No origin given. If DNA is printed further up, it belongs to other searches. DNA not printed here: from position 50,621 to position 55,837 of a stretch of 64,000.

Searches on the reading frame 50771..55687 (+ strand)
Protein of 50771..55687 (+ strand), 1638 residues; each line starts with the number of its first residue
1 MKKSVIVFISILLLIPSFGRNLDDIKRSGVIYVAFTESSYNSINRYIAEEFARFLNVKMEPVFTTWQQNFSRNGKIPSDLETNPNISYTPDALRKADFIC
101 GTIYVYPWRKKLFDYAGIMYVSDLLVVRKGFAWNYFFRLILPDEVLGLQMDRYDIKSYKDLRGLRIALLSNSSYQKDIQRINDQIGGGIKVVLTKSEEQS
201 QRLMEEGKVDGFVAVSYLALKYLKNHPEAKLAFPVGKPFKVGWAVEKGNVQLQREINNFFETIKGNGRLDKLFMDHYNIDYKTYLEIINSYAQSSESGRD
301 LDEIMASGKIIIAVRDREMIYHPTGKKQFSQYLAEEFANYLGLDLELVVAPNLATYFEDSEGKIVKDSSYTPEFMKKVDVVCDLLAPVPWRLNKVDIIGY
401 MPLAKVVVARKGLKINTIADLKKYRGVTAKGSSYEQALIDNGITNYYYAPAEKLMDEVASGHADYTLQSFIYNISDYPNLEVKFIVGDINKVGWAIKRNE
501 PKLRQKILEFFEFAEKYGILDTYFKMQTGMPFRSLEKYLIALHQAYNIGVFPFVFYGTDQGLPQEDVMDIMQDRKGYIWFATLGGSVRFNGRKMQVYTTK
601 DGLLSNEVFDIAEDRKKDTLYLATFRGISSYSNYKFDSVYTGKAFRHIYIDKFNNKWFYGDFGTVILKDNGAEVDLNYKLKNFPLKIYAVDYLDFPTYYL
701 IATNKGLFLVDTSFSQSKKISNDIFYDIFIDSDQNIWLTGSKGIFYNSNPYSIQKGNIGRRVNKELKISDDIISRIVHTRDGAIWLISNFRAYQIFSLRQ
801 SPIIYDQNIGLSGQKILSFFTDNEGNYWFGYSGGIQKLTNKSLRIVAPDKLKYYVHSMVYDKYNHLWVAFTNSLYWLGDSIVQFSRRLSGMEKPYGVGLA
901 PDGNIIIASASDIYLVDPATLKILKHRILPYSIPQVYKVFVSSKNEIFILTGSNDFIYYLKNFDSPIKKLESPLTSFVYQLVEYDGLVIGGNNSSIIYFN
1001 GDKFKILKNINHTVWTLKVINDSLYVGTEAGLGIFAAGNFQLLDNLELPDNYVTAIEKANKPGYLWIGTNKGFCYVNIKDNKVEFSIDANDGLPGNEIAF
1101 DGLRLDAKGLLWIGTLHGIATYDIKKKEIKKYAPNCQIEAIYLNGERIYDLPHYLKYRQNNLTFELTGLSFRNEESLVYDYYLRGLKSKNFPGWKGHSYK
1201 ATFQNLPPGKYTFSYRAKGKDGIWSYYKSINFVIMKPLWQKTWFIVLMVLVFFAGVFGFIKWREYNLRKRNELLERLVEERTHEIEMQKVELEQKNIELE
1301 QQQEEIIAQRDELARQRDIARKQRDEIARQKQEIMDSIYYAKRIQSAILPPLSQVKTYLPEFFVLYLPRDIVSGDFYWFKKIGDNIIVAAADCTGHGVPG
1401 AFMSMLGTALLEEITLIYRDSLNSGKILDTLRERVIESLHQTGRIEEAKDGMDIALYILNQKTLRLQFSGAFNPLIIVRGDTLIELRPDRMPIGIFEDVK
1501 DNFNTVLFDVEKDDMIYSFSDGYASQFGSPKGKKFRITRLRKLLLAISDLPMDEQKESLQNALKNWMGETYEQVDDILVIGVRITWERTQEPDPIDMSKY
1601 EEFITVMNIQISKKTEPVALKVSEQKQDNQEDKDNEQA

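Call 102: search_protein_families(library=pfam, proteins=[window:50771-55687:+], max_evalue=0.0001)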
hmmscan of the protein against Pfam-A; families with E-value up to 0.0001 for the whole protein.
window:50771-55687:+ (1638 aa): 4 families
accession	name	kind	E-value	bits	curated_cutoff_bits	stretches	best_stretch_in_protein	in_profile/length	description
PF07494.17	Reg_prop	-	1.3e-23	80.5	20.4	0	561-583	1-23/24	Two component regulator propeller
PF07228.17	SpoIIE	-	8.8e-17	62.1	25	1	1384-1584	3-191/192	Stage II sporulation protein E (SpoIIE)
PF00497.25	SBP_bac_3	-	4.1e-10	40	26.4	1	94-273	57-126/132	Bacterial extracellular solute-binding proteins, family 3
PF07495.19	Y_Y_Y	-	1.6e-07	31.6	26.6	1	1172-1234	3-64/65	Y_Y_Y domain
